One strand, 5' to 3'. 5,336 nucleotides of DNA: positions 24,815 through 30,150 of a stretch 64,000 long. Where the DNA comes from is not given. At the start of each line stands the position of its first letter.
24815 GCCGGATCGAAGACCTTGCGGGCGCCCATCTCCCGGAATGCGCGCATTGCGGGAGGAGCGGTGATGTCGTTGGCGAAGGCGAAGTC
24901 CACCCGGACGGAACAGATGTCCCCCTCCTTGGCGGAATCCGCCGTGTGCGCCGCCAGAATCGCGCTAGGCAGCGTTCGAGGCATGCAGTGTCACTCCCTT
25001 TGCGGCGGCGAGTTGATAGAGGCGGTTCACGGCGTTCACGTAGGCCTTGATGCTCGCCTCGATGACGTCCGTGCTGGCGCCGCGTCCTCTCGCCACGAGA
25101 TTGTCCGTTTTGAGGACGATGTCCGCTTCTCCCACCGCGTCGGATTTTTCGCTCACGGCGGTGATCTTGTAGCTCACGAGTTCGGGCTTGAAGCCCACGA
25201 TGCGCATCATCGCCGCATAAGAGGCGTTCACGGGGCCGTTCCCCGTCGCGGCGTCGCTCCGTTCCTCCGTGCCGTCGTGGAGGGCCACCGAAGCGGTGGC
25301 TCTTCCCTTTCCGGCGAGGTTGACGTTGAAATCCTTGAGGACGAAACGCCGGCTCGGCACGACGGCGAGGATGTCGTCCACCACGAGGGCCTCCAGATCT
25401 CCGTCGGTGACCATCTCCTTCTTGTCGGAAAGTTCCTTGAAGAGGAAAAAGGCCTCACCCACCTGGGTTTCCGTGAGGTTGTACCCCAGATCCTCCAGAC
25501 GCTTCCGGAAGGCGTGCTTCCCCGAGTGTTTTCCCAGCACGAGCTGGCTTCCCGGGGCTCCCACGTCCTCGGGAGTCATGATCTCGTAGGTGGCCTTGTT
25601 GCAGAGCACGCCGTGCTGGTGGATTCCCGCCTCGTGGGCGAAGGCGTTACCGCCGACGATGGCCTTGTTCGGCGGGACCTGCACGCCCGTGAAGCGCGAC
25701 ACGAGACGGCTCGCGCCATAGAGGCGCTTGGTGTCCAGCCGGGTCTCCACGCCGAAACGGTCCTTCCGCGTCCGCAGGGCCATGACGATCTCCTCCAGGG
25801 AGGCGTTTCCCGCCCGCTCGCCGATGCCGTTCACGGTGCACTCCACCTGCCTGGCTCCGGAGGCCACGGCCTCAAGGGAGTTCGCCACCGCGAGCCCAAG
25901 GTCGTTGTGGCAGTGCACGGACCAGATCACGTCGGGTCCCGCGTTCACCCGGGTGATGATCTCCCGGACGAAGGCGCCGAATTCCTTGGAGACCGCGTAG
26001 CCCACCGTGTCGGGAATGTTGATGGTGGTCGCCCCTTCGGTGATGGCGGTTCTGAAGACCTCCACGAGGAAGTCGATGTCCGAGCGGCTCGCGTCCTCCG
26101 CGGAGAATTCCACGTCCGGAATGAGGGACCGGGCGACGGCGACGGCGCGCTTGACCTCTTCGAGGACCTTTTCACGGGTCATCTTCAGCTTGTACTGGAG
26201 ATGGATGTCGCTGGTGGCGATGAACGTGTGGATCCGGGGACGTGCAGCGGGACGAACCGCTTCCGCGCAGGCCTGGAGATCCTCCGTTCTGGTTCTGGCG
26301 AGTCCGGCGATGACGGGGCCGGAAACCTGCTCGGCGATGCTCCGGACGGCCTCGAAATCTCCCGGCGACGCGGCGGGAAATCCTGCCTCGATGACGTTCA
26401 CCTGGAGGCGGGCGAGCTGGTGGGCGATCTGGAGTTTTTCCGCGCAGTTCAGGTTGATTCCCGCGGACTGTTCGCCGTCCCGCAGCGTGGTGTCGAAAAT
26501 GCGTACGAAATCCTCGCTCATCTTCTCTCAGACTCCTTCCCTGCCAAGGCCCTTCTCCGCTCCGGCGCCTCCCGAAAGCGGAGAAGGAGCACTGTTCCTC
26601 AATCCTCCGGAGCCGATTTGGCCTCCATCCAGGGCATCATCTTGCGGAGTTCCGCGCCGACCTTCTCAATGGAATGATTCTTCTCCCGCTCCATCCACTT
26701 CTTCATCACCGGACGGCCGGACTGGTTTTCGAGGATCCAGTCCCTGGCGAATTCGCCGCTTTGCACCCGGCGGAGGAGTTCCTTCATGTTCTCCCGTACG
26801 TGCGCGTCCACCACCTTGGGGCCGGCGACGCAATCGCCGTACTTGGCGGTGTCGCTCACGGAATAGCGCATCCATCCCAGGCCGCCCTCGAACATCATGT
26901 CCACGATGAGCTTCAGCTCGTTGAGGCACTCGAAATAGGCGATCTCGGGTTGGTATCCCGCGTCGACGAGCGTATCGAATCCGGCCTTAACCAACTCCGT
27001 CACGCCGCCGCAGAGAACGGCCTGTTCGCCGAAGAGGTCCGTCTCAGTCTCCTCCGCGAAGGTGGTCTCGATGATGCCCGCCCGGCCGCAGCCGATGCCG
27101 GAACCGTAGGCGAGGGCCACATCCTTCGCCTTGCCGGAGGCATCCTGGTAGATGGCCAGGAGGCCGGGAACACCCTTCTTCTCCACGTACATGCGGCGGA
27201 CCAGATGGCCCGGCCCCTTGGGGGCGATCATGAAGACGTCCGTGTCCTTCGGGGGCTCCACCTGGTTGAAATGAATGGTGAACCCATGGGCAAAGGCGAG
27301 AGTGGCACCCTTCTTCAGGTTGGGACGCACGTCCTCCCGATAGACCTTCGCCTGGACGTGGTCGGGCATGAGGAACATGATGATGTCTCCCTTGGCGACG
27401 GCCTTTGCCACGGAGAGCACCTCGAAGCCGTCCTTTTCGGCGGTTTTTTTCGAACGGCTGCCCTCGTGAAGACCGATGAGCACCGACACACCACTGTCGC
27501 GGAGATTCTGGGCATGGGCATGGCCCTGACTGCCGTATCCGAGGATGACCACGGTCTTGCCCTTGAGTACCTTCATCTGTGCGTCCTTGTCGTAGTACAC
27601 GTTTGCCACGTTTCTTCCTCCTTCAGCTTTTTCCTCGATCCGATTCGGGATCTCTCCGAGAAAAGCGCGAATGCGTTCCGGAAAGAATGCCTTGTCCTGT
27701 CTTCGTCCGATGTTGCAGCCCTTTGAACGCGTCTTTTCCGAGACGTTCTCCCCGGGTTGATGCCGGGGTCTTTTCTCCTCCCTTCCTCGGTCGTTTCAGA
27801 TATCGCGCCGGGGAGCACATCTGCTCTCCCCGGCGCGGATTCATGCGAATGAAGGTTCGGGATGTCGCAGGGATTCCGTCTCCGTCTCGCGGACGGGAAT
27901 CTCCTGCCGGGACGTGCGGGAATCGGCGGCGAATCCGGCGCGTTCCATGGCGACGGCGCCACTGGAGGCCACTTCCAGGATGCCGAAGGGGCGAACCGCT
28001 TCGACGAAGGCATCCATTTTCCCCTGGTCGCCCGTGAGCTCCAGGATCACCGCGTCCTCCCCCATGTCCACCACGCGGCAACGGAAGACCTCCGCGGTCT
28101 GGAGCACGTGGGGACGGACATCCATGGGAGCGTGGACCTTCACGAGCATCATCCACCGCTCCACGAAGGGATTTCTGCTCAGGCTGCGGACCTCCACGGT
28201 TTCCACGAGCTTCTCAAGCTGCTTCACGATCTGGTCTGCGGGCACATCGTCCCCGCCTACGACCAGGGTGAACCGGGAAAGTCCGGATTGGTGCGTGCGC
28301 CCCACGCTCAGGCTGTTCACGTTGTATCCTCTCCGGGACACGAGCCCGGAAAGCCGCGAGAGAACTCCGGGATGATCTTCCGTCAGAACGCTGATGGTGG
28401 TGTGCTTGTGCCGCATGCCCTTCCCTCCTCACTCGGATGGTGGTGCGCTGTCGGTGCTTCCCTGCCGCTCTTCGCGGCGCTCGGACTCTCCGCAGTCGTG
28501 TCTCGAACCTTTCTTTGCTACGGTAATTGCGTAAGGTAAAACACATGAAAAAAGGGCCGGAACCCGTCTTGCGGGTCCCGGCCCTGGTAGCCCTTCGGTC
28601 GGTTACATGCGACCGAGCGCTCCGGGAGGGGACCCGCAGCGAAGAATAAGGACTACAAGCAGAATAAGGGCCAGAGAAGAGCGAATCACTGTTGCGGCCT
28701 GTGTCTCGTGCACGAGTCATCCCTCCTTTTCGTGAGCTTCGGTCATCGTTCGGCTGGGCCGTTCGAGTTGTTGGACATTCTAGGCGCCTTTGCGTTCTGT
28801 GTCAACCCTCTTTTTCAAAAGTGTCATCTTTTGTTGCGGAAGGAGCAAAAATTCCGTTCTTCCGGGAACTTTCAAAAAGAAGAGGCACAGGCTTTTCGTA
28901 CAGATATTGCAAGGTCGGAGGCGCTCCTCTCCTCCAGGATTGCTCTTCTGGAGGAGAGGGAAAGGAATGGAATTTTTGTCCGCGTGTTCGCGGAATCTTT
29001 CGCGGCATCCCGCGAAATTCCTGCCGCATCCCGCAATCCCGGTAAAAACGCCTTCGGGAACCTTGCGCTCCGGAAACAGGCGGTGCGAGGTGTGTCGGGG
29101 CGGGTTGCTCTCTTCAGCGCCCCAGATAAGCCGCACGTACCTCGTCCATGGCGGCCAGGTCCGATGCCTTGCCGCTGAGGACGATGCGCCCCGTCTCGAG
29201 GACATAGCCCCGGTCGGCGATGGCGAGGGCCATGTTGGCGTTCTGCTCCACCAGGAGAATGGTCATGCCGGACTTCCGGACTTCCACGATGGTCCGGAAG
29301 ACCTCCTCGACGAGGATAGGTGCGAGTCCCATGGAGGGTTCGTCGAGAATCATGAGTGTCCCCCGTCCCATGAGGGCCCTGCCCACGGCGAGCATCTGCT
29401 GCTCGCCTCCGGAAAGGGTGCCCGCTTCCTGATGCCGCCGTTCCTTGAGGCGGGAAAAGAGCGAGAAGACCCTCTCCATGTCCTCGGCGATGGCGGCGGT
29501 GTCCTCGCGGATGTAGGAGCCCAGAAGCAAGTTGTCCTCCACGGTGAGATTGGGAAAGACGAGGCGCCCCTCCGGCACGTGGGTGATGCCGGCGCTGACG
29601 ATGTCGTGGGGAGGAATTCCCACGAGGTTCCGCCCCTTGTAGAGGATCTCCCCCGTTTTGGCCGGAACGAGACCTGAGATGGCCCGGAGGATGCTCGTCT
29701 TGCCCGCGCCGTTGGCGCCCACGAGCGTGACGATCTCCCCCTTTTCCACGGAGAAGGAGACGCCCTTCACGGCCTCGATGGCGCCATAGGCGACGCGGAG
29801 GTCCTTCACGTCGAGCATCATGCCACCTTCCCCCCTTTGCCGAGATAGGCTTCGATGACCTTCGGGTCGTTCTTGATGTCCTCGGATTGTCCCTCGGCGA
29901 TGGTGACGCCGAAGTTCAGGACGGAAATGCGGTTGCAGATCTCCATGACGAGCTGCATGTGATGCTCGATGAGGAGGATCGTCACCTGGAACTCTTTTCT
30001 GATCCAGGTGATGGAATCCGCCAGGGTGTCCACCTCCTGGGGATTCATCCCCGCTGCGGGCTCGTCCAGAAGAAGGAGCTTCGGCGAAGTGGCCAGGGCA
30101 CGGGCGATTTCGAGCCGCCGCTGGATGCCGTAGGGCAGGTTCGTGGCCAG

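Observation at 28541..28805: Classical leader-peptide transcription attenuator in front of the 13.7-kb ilv-leu operon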

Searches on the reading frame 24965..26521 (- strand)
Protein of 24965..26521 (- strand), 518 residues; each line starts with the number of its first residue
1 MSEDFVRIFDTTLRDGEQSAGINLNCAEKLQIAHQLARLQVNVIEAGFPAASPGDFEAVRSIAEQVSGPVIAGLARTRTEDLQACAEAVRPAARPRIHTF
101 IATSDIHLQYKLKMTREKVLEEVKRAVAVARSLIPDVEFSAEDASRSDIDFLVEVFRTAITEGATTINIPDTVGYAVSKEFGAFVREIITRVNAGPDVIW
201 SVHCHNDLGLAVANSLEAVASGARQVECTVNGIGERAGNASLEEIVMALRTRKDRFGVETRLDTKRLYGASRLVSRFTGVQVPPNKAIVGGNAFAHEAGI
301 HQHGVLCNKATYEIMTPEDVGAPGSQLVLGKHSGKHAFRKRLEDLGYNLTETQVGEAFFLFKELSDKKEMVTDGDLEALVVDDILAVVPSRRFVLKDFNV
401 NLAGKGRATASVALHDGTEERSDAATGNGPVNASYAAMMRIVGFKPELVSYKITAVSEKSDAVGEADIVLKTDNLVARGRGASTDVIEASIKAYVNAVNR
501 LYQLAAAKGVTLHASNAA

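Call 6: search_protein_families(library=pfam, proteins=[window:24965-26521:-])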
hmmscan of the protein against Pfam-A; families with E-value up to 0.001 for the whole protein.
window:24965-26521:- (518 aa): 3 families
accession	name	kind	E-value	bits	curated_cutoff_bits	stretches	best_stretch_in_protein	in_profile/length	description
PF00682.25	HMGL-like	-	1.3e-92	310.3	29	1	6-274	2-260/260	HMGL-like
PF08502.15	LeuA_dimer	-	3.1e-33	114.9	24.9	1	371-502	2-131/131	LeuA allosteric (dimerisation) domain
PF22617.1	HCS_D2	-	6.4e-30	103.8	27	1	288-368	1-81/82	Homocitrate synthase post-HMGL domain-like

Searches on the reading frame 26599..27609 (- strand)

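Call 6: search_protein_families(library=pfam, proteins=[window:26599-27609:-])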
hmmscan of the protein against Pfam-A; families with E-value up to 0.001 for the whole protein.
window:26599-27609:- (336 aa): 6 families
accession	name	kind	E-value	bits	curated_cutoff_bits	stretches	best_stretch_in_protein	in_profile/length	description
PF07991.19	KARI_N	-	8.1e-75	250.4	20.6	1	14-178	1-165/165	Acetohydroxy acid isomeroreductase, NADPH-binding domain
PF01450.25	KARI_C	-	1e-65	220.9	29.1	1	184-327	1-144/144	Ketol-acid reductoisomerase, C-terminal domain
PF02826.25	2-Hacid_dh_C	-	1.7e-07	31.2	25.1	1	8-85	27-103/178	D-isomer specific 2-hydroxyacid dehydrogenase, NAD binding domain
PF00670.27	AdoHcyase_NAD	-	3.1e-06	27.8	27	1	14-78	20-83/162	S-adenosyl-L-homocysteine hydrolase, NAD binding domain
PF03807.23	F420_oxidored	-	0.00021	22.3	21.6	1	20-92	2-78/94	NADP oxidoreductase coenzyme F420-dependent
PF03446.21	NAD_binding_2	-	0.00089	19.7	21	0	20-104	2-89/161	NAD binding domain of 6-phosphogluconate dehydrogenase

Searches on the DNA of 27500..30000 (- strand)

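Call 3: search_rna_families(source=window, start=27500, end=30000, threshold=evalue, max_evalue=10, show_alignments=3)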
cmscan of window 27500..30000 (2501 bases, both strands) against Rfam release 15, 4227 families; matches with E-value up to 10: 10.
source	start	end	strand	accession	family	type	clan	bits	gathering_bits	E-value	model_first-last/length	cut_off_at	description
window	28891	29049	+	RF02457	Virus_CITE_2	Cis-reg;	-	25.7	100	0.0062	1-167/167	no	Tombusvirus 3' cap-independent translation element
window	27725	27842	+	RF02342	ar7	Gene; sRNA;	-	21.8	60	0.15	1-145/145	no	Alphaproteobacterial sRNA ar7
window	27732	27841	+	RF02344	ar14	Gene; sRNA;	-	21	58.8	0.4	1-123/123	no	Alphaproteobacterial ar14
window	28907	29008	+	RF01906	HOTAIR_3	Gene; lncRNA;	-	20.3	80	0.15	1-98/98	no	HOTAIR conserved region 3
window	28570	28637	+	RF03502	mir-1914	Gene; miRNA;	-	19.4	86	5.3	1-80/80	no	mir-1914 microRNA precursor family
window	27706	27776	+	RF02837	anti-hemB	Gene; sRNA;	-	19.1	49.5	0.25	1-81/81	no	Burkholderia RNA 7 (anti-hemB)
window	27980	28072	+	RF01974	H19_3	Gene; lncRNA;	-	18.6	46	1.8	1-116/116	no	H19 conserved region 3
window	28656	28727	+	RF00622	CPEB3_ribozyme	Gene; ribozyme;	-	16.1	35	0.82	1-78/78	no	Mammalian CPEB3 ribozyme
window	27804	27948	+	RF00166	PrrB_RsmZ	Gene; sRNA;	CL00106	16.1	44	0.92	1-133/133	no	PrrB/RsmZ RNA family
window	27734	27796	+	RF02791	CcsR1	Gene; sRNA;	-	13.7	65.3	6.3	1-83/83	no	Conserved CCUCCUCCC motif stress-induced RNA 1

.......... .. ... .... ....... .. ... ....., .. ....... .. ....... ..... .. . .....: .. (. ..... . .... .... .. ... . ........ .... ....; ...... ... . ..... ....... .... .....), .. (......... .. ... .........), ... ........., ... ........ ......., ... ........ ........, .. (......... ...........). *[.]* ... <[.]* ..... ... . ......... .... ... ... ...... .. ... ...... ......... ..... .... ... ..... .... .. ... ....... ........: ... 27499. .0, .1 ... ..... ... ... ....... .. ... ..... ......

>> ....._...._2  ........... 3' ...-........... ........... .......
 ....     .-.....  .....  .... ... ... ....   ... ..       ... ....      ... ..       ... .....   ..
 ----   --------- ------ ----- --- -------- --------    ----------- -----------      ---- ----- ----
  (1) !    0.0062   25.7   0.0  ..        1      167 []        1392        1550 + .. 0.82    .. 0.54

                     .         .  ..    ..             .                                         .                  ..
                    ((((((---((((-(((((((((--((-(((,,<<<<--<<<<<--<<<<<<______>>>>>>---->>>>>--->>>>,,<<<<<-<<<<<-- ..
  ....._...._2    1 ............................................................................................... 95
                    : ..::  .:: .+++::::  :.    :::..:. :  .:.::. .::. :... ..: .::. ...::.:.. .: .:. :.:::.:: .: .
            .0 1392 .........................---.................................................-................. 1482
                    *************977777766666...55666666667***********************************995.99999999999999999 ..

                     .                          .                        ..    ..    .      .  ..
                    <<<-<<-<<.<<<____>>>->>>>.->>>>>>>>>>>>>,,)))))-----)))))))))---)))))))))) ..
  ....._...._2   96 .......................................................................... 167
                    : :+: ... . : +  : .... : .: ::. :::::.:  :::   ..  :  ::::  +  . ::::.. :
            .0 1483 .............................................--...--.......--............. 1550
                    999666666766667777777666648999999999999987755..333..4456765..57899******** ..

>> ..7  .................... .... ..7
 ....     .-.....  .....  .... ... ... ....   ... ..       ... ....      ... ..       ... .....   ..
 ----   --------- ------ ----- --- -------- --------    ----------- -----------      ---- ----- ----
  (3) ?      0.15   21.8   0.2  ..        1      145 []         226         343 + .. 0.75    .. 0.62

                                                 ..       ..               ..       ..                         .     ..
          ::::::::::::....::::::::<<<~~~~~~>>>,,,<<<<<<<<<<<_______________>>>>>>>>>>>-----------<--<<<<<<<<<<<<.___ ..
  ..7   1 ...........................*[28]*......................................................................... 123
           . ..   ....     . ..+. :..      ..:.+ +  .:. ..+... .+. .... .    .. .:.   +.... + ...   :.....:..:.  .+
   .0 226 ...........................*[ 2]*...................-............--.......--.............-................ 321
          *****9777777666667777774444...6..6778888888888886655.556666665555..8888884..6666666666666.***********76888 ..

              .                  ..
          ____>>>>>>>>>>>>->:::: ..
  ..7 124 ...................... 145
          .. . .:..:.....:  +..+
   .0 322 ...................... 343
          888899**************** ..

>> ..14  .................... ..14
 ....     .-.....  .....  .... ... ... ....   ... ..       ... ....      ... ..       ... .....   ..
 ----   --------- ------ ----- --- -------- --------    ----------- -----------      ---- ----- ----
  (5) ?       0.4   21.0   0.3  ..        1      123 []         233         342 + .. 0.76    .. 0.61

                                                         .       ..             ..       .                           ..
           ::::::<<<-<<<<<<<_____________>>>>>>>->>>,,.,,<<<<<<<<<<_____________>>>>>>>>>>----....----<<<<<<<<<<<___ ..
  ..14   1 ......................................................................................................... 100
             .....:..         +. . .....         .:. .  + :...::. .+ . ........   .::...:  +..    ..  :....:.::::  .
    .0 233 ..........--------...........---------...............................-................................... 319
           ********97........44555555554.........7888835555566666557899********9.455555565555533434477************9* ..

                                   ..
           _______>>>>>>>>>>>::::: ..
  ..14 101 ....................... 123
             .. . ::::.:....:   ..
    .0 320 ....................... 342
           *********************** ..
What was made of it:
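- On Rfam amino-acid leader families (Leu_leader RF00512, Thr/His/Trp leaders, RF02744 covering enterobacterial ilvL): Call 3: no such hit, even at E up to 10.
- Tried and rejected: The leader gave only chance-level hits on the opposite strand (call 3).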

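Call 65: search_rna_families(sources=[L102, L103, L104, L105, L106, L108, L109, L110, L101], threshold=gathering)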
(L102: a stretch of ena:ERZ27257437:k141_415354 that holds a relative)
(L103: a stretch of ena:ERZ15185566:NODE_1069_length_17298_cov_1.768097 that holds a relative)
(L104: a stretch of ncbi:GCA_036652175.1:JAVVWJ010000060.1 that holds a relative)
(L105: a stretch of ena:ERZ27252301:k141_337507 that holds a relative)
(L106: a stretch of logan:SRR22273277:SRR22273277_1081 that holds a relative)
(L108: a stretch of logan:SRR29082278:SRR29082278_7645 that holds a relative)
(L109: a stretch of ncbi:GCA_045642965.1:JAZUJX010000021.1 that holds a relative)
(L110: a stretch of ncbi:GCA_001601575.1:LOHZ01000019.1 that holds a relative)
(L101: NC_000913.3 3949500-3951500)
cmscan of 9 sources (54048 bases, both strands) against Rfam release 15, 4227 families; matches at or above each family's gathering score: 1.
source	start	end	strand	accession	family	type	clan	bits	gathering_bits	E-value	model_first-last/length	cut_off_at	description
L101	749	1041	+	RF02744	Rev39_5p_UTR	Cis-reg;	-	157.4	88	1.2e-47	1-300/300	no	Soft rot Enterobacteriaceae Rev 39 5'UTR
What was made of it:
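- On Rfam amino-acid leader families (Leu_leader RF00512, Thr/His/Trp leaders, RF02744 covering enterobacterial ilvL): Call 65: none in 8 related loci, while E. coli ilvL hits RF02744 at 157 bits.
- On T-box leader / ppGpp (ykkC-type) riboswitch controlling BCAA genes: Calls 3 and 65: no match.
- No Rfam family matches, even at E up to 10 (T-box, ykkC/ppGpp and others; calls 3, 65).
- Tried and rejected: L110 (Thermovenabulum) looks T-box-like by eye but has no Rfam hit at gathering score (call 65), so I make no claim about it.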
